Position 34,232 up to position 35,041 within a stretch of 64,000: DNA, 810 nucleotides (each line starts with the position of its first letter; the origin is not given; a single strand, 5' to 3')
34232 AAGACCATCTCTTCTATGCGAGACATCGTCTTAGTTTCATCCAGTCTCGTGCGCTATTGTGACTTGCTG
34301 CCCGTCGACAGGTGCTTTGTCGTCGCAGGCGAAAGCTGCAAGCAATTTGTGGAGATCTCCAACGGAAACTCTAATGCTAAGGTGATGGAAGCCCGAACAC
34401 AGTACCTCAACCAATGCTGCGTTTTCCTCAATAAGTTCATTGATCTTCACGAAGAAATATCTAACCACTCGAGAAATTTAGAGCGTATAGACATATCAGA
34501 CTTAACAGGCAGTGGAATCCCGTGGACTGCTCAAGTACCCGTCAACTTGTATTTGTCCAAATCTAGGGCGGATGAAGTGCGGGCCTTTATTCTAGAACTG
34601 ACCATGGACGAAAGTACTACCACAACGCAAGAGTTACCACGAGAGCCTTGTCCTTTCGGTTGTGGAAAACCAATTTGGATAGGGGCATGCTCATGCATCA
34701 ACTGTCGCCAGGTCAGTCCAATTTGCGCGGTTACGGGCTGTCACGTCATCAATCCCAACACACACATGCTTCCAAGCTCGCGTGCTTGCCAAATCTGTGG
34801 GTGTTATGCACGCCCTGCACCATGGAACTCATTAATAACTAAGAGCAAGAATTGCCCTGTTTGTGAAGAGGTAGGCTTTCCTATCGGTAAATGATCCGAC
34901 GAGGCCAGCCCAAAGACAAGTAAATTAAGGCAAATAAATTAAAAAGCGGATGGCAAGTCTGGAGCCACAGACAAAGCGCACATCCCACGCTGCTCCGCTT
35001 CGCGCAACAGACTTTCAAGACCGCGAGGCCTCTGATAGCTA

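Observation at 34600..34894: IFT172 ortholog carries a Cys-rich, zinc-finger-like C-terminal module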

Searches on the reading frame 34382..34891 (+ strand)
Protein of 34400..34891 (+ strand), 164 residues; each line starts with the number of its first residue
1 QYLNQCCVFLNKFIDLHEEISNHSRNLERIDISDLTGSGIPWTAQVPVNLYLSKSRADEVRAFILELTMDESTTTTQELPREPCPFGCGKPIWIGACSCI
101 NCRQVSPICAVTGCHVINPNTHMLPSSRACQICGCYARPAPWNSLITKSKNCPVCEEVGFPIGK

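Call 4: search_protein_families(library=pfam, proteins=[window:34400-34891:+], max_evalue=1)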
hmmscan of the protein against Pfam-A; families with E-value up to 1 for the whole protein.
window:34400-34891:+ (164 aa): 0 families

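Call 26: search_solved_structures(query=window:34400-34891:+, max_evalue=10, show_alignments=5)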
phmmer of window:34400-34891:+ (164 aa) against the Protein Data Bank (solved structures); distinct sequences matched with E-value up to 10: 9.
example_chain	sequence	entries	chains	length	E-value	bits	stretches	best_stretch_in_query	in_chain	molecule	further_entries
8bd7_S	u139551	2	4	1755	3.5e-11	46.9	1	4-116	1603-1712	Intraflagellar transport protein 172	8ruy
9h2d_A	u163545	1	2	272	1.1e-07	35.4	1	4-158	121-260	Intraflagellar transport protein 172 homolog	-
8f5o_F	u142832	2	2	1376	0.01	19.3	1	79-157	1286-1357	WD_REPEATS_REGION domain-containing protein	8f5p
1li5_A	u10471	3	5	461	0.064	16.7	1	79-107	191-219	CYSTEINYL-TRNA SYNTHETASE | Cysteine--tRNA ligase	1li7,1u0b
8f5o_B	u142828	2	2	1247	0.21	15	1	69-156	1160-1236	Intraflagellar transport protein 122B, putative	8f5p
1re3_B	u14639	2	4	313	1.1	12.7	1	44-103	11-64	Fibrinogen beta chain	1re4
2z4e_B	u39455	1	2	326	1.2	12.6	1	44-103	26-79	Fibrinogen beta chain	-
3e1i_B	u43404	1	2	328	1.2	12.6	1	44-103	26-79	Fibrinogen beta chain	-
1fza_B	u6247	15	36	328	1.2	12.6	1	44-103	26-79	FIBRINOGEN | FIBRIN | Fibrin beta chain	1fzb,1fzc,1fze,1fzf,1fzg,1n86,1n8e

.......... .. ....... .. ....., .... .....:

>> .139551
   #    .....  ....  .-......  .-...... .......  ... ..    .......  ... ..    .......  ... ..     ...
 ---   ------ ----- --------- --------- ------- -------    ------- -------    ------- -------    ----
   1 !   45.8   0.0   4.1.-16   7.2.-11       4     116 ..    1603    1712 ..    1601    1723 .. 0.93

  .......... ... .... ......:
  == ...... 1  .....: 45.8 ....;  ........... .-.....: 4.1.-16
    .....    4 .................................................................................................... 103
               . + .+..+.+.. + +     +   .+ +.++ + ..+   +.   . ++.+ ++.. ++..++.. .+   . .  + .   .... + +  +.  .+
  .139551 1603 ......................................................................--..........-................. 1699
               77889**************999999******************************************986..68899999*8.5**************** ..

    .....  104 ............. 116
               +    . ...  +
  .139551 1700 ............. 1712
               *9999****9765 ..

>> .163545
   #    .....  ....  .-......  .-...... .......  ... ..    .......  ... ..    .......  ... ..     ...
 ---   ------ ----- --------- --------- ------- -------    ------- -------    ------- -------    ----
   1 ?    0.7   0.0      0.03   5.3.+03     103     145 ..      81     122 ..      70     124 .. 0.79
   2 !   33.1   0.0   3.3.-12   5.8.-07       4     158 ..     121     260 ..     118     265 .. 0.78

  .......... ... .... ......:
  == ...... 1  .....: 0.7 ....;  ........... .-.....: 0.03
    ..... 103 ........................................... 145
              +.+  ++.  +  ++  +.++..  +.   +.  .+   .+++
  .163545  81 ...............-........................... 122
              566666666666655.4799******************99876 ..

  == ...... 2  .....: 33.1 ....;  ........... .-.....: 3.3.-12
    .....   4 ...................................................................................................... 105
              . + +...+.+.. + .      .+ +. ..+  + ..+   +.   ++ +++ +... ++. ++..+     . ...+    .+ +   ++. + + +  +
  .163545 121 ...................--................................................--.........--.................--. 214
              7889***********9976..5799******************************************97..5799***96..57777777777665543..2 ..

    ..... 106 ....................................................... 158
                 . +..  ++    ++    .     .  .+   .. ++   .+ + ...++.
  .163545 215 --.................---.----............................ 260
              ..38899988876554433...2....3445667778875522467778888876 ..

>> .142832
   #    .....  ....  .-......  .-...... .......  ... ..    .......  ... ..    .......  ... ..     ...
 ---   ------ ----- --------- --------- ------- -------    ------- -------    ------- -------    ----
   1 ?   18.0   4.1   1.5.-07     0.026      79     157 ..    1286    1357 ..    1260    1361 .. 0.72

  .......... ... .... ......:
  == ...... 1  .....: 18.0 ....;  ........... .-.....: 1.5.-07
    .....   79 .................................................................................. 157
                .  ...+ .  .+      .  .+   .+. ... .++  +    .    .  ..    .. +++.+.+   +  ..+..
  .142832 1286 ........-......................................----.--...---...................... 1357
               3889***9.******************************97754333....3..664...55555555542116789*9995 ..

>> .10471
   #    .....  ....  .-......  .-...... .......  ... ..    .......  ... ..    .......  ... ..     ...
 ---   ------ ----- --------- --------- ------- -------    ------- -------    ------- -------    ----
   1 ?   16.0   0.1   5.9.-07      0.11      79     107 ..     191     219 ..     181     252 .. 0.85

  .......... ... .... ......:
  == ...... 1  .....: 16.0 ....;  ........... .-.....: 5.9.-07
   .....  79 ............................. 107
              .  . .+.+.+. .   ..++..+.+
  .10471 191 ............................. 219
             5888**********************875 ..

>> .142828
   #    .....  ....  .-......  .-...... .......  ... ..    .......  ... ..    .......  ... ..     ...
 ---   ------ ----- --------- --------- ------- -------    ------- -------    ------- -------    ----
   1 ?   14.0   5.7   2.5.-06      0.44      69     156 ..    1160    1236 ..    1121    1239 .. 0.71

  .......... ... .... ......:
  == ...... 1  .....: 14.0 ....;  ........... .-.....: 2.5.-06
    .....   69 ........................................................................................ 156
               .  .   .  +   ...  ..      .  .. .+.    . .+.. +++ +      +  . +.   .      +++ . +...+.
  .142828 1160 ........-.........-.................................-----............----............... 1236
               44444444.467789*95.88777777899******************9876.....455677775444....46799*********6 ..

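Call 31: find_homologous_proteins(query=A1, max_evalue=0.00001)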
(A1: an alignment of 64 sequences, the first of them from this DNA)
Query A1 (64 sequences) (170 aa, profile of the alignment): 118 proteins with E <= 0.00001 among 471 candidates.
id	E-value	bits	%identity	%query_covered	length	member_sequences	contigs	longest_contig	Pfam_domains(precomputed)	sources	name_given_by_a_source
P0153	2.2e-59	218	28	90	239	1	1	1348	-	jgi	jgi:intraflagellar transport protein 172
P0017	2.5e-59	218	29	90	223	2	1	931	-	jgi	-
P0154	2.8e-59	217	27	96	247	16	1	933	-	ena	-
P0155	6.1e-59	216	28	90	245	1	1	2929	-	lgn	-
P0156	2.2e-58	215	28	94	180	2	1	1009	-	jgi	jgi:intraflagellar transport protein 172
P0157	2.3e-58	214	28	89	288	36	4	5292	-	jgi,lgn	-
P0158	3.8e-58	214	29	89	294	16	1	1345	-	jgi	-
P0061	8.4e-58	213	29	89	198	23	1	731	-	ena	-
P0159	9.1e-58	213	28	90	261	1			-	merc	-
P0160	1.4e-57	212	30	94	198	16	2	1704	-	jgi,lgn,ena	jgi:intraflagellar transport protein 172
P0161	2.1e-57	211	27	89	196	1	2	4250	-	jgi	jgi:intraflagellar transport protein 172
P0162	3.4e-57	211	28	89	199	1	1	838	-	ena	-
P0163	3.6e-57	211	29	91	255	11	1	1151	-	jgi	jgi:intraflagellar transport protein 172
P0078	4.7e-57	210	24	89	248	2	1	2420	-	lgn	-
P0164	5.4e-57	210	28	90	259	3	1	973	-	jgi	-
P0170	2.7e-56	208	26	98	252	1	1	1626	PF23145.2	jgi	jgi:intraflagellar transport protein 172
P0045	9.6e-56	206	30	91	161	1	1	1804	PF23145.2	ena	-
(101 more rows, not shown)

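Call 32: search_protein_families(library=pfam, proteins=[P0170], max_evalue=10)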
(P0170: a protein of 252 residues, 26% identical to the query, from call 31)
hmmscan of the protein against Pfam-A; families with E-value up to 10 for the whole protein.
P0170 (252 aa): 13 families
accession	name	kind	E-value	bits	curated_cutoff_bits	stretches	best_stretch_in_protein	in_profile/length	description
PF23145.1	Zf_2nd_IFT121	-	7.3e-06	26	25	1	189-231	2-41/45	IFT121, second zinc finger domain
PF12773.13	DZR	-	0.0019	18.7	27.3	1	166-209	1-31/45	Double zinc ribbon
PF05676.18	NDUF_B7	-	0.016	15.3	26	1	165-194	26-55/63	NADH-ubiquinone oxidoreductase B18 subunit (NDUFB7)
PF01155.25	HypA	-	0.063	13.8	28.9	2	201-233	69-95/112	Hydrogenase/urease nickel incorporation, metallochaperone, hypA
PF00684.25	DnaJ_CXXCXGXG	-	0.084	13.6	32.7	1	162-185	40-63/65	DnaJ central domain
PF23137.1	HVO_0758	-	0.09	13.1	27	1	201-232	19-50/55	HVO_0758 mu-protein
PF24623.2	Phage_zn_bind_8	-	0.14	12.3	24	1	197-214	6-23/57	Putative DNA-binding phage zinc finger domain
PF07282.18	Cas12f1-like_TNB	-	0.24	12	26.3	1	179-215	30-53/60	Cas12f1-like, TNB domain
PF00130.28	C1_1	-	0.41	10.9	26.5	2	201-233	10-37/53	Phorbol esters/diacylglycerol binding domain (C1 domain)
PF10235.14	Cript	-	0.53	11.4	25.5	1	163-198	45-81/90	Microtubule-associated protein CRIPT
PF16919.11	PknG_rubred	-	0.96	9.9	28.5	1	191-232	25-66/74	Protein kinase G rubredoxin domain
PF18439.7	zf_UBZ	-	1.5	9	25.6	1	165-182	4-21/32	Ubiquitin-Binding Zinc Finger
PF06906.16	DUF1272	-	3.7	8.2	25.3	1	202-234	5-36/57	Protein of unknown function (DUF1272)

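Call 35: predict_structure(alignment_id=A1)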
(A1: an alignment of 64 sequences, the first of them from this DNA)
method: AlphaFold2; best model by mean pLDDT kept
length: 170 residues; sequences in the alignment: 64
mean_pLDDT: 90.0   pTM: 0.75
mean pLDDT of the five models: 90.0, 89.7, 88.7, 87.8, 87.8
residues with pLDDT >= 90: 115; 70-90: 50; 50-70: 5; < 50: 0
segments of 3 or more residues with pLDDT < 50: none
pLDDT, mean of each block of 10 residues (from residue 1): 71 92 91 88 82 87 94 83 88 93 93 94 90 95 96 98 94
secondary structure, 60 per line:
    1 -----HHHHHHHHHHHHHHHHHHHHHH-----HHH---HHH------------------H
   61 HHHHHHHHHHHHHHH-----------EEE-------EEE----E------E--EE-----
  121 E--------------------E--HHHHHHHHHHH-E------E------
elements in order: H6-27 H60-75 E87-89 E97-99 H145-155

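Call 38: fold_search(model_id=the predicted structure, library=pdb)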
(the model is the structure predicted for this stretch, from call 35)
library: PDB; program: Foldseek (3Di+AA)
matches with E <= 10: 149; with E <= 0.001: 3
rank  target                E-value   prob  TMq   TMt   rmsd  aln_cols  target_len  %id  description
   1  9h2d_A                6.8e-06  1.00  0.66  0.43   3.5       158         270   25  Human IFT172 C-terminal U-box domain crystal structure (released 2024-12-04)
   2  9h2d_B                1.3e-05  1.00  0.66  0.45   3.5       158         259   25  Human IFT172 C-terminal U-box domain crystal structure (released 2024-12-04)
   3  8f5o_B                8.3e-04  1.00  0.39  0.07   5.3       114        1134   25  Structure of Leishmania tarentolae IFT-A (state 1) (released 2022-12-21)
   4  8bbg_A                1.3e-03  1.00  0.42  0.06   4.4       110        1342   21  Structure of the IFT-A complex; anterograde IFT-A train model (released 2022-12-21)
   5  8f5p_B                2.8e-03  0.99  0.35  0.07   5.1       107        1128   25  Structure of Leishmania tarentolae IFT-A (state 2) (released 2022-12-21)
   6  7uhy_C                2.1e-02  0.84  0.26  0.09  10.4       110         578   17  Human GATOR2 complex (released 2022-07-20)
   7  9a2d_F                2.6e-02  0.98  0.40  0.06   4.6       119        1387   18  Modeling of the ciliary Intraflagellar transport-A complex (released 2024-05-10)
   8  8bda_I                2.6e-02  0.94  0.37  0.06   5.3       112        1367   20  IFTA complex in anterograde intraflagellar transport trains (Chlamydomonas reinhardtii) (released 2023-01-11)
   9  9lvj_C                3.0e-02  0.77  0.26  0.09  10.5       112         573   19  Cryo-EM structure of Sestrin2 bound human GATOR2 complex (released 2025-08-13)
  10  8fh3_C                3.2e-02  0.98  0.42  0.09   4.5       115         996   19  Human IFT-A complex structures provide molecular insights into ciliary transport (released 2023-02-22)
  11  9oti_A                4.8e-02  0.66  0.27  0.12  12.3       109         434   23  GATOR2 complex bound to arginine sensor CASTOR1 (released 2025-10-01)
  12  9lvk_C                4.8e-02  0.57  0.27  0.09  13.9       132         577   14  Cryo-EM structure of CASTOR1 bound human GATOR2 complex (released 2025-08-13)
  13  7uhy_B                6.7e-02  0.51  0.25  0.07  11.7       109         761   23  Human GATOR2 complex (released 2022-07-20)
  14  9lvj_M                6.7e-02  0.20  0.24  0.09  18.2       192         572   14  Cryo-EM structure of Sestrin2 bound human GATOR2 complex (released 2025-08-13)
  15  1x4j_MODEL_1_A        7.2e-02  0.95  0.24  0.48   5.0        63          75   14  Solution structure of RING finger in RING finger protein 38 (released 2005-11-14)
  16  9lvj_N                7.2e-02  0.66  0.26  0.17  10.5       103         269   17  Cryo-EM structure of Sestrin2 bound human GATOR2 complex (released 2025-08-13)
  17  9lvj_K                9.5e-02  0.51  0.27  0.07  11.9       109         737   22  Cryo-EM structure of Sestrin2 bound human GATOR2 complex (released 2025-08-13)
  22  7uhy_D                2.0e-01  0.47  0.27  0.16  10.4       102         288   19  Human GATOR2 complex (released 2022-07-20)
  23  7uhy_A                2.1e-01  0.30  0.26  0.07  13.2       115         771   21  Human GATOR2 complex (released 2022-07-20)
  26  9lvj_A                2.4e-01  0.30  0.26  0.07  12.3       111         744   22  Cryo-EM structure of Sestrin2 bound human GATOR2 complex (released 2025-08-13)
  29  8adl_G                5.1e-01  0.15  0.25  0.06  14.1       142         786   15  Cryo-EM structure of the SEA complex (released 2022-11-02)
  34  9lvj_D                9.4e-01  0.18  0.25  0.16  10.4        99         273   18  Cryo-EM structure of Sestrin2 bound human GATOR2 complex (released 2025-08-13)
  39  8adl_B                1.7e+00  0.09  0.26  0.06  13.8       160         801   16  Cryo-EM structure of the SEA complex (released 2022-11-02)
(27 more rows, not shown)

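Call 47: search_solved_structures(query=A1, max_evalue=1, show_alignments=5)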
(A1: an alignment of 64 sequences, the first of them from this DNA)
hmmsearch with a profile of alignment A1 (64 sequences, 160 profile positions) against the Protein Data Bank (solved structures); distinct sequences matched with E-value up to 1: 18.
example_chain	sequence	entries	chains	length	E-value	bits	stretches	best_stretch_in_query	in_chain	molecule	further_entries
8bd7_S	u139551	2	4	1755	1.2e-49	171.5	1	1-160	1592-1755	Intraflagellar transport protein 172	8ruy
9h2d_A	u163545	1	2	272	1.6e-41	145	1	1-155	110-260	Intraflagellar transport protein 172 homolog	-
8f5o_F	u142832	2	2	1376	6.1e-12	48.9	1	54-155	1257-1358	WD_REPEATS_REGION domain-containing protein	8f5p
8hme_E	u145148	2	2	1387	2.9e-09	40.2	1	84-154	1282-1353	WD40 repeat protein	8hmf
8fgw_C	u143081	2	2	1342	2.7e-08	37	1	84-155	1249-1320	WD repeat-containing protein 19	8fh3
8bbf_A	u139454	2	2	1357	2.8e-08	37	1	84-155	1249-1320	WD repeat-containing protein 19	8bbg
8f5o_B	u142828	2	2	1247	6e-08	35.9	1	77-156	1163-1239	Intraflagellar transport protein 122B, putative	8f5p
8bda_I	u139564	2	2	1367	5.6e-07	32.7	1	84-155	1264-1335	Intraflagellar transport protein 144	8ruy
8hmc_B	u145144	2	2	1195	1e-06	31.9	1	85-155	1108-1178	WD40 repeat protein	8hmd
6htj_A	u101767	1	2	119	0.013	18.6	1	79-107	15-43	Nucleic-acid-binding protein containing a Zn-ribbon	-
8hmc_A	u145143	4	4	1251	0.069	16.2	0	106-156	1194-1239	Intraflagellar transport protein 122 homolog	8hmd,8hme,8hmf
4zlh_A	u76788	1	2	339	0.14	15.2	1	68-109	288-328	Lipopolysaccharide assembly protein B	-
7t6d_A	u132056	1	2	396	0.15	15.1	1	69-111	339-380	Lipopolysaccharide assembly protein B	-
7wzb_B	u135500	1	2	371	0.18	14.9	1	68-109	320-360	Lipopolysaccharide assembly protein B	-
8v24_A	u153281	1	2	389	0.18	14.8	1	69-109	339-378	Lipopolysaccharide assembly protein B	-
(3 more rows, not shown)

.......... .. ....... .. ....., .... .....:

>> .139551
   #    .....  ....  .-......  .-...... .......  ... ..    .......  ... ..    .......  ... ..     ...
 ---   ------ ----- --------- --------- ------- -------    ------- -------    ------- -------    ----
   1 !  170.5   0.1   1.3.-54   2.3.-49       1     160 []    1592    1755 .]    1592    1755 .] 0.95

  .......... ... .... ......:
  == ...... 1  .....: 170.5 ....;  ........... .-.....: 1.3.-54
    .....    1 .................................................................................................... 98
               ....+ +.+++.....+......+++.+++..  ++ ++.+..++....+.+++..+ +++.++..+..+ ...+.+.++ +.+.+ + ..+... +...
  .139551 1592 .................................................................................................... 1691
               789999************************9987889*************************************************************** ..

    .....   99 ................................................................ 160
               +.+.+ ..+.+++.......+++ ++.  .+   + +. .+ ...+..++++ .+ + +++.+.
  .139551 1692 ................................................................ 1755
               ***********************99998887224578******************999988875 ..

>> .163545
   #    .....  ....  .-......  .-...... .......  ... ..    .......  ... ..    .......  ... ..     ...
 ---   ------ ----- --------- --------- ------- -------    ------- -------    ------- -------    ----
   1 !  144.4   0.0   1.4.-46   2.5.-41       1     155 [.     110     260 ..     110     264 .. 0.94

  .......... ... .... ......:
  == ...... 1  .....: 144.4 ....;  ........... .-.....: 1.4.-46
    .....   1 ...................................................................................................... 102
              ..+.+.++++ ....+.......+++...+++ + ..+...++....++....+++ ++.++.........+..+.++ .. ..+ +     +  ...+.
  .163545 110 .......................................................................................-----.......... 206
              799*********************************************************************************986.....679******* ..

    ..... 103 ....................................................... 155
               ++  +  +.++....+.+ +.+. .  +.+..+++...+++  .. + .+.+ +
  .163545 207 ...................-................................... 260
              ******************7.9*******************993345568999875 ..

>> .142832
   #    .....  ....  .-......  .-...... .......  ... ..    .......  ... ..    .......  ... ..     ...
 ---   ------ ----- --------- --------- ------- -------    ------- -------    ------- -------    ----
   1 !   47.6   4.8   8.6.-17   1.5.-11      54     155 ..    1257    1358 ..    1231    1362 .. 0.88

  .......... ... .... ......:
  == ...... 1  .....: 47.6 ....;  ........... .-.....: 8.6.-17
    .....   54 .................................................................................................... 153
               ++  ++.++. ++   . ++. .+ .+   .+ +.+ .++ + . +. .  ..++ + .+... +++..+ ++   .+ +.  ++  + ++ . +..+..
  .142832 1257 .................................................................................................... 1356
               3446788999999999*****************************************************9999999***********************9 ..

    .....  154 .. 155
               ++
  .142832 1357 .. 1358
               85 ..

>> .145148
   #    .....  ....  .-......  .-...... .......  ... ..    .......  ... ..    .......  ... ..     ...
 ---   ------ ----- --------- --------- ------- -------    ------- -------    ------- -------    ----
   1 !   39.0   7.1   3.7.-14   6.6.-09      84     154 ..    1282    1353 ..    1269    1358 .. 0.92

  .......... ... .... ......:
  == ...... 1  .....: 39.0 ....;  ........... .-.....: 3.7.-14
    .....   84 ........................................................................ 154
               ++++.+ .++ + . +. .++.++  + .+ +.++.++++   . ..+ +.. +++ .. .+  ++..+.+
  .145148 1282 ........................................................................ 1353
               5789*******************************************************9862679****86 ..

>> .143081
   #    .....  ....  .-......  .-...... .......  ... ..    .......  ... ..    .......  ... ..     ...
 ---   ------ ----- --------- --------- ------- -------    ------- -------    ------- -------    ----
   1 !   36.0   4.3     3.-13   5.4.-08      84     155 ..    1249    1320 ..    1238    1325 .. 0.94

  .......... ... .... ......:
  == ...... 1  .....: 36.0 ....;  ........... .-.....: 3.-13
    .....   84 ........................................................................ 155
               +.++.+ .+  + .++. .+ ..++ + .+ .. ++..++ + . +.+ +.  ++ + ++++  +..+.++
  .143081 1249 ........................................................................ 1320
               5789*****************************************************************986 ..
